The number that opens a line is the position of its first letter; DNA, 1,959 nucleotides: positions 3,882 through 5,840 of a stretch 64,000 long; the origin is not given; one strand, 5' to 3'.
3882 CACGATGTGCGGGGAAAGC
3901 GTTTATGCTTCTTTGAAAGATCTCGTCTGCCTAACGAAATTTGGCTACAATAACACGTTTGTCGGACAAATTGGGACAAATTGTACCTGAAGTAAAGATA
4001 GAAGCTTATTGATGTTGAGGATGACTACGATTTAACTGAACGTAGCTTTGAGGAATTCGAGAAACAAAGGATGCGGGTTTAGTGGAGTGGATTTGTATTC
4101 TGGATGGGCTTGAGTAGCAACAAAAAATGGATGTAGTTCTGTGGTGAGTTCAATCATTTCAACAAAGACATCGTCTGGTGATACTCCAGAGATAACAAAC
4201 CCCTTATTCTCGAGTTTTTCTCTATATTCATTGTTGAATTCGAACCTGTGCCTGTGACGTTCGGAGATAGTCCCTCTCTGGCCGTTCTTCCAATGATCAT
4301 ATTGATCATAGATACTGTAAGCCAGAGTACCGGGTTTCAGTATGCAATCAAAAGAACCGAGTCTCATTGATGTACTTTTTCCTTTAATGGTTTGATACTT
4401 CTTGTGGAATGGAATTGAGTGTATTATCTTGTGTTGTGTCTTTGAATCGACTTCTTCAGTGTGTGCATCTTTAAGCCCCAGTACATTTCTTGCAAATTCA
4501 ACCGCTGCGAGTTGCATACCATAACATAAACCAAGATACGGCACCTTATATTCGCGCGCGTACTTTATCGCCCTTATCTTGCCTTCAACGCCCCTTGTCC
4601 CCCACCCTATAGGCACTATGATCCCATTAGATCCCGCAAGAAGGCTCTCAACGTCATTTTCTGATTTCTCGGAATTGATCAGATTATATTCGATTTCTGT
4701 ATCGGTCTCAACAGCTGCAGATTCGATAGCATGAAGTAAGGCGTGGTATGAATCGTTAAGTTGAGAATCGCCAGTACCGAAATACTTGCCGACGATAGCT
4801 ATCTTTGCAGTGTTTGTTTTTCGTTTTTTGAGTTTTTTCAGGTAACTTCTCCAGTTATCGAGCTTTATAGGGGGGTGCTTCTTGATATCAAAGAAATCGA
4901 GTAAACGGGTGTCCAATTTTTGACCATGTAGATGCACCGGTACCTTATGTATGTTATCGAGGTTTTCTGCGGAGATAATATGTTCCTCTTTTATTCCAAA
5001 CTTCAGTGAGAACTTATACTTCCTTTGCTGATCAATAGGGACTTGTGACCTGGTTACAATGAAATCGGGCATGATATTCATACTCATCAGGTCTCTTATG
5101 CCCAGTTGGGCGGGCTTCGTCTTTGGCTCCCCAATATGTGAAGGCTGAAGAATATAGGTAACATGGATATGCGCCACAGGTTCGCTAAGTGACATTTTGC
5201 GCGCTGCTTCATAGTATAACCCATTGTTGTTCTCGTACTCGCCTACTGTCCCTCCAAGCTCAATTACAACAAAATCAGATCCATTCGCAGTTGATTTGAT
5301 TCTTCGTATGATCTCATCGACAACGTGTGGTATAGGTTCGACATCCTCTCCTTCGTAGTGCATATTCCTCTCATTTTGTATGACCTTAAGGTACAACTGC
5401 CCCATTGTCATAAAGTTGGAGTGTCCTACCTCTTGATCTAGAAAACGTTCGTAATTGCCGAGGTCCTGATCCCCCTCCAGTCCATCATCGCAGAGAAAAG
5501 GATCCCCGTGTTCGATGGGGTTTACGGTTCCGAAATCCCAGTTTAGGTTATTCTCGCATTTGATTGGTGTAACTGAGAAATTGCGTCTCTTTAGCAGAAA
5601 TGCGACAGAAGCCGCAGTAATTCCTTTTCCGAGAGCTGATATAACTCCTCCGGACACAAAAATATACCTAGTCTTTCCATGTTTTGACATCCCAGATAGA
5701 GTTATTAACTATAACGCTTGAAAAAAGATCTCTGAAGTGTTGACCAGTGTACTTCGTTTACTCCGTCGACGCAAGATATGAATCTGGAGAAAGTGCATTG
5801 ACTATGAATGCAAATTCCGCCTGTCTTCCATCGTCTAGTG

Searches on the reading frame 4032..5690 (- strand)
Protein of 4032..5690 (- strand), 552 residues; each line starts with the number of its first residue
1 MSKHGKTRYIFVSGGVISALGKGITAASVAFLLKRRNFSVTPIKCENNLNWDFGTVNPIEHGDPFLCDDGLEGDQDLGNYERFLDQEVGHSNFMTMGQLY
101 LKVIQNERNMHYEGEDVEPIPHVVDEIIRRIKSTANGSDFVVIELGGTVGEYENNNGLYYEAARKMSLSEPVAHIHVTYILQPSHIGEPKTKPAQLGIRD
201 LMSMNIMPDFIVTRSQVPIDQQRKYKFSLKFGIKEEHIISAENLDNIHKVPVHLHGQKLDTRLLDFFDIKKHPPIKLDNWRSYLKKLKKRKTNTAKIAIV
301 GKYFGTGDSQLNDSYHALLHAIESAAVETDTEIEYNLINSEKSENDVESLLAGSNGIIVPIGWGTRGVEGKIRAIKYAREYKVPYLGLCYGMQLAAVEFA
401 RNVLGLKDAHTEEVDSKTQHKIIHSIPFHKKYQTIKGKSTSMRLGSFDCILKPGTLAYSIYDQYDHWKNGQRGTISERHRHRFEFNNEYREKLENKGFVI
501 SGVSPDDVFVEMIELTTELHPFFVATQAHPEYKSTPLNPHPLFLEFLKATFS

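Call 11: search_protein_families(library=pfam, proteins=[window:4032-5690:-], max_evalue=0.001)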
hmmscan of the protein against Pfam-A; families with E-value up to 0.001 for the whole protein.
window:4032-5690:- (552 aa): 3 families
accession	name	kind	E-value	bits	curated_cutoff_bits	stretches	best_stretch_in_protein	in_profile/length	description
PF06418.20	CTP_synth_N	-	7.3e-80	268.6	26.1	1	8-268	1-264/265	CTP synthase N-terminus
PF00117.34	GATase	-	1.2e-29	103.7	22.8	1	312-548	3-189/190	Glutamine amidotransferase class-I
PF07722.19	Peptidase_C26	-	0.00067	19.9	20.5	0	374-531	97-219/219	Peptidase C26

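Call 44: find_related_loci(query=window:4032-5690:-, collection=genome_contigs, flank=10000)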
Query window:4032-5690:- (552 aa) in genome_contigs; peptide patterns used: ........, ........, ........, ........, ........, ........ (x = any residue, [..] = any of these).
33 stretches matched a pattern; 2 encode a relative of the query (tblastn E <= 1e-3); 2 distinct loci.
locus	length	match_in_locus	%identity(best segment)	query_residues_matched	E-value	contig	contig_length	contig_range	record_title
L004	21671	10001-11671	62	1-552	0e+0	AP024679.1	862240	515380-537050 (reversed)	MAG: Candidatus Dojkabacteria bacterium KatS3mg085 DNA, complete genome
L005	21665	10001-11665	73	1-551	0e+0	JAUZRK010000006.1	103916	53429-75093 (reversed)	MAG: Candidatus Dojkabacteria bacterium isolate GS19_ROV17_BS05-AMOR20_M0215 AMOR20_M0215_contig6, whole genome shotgun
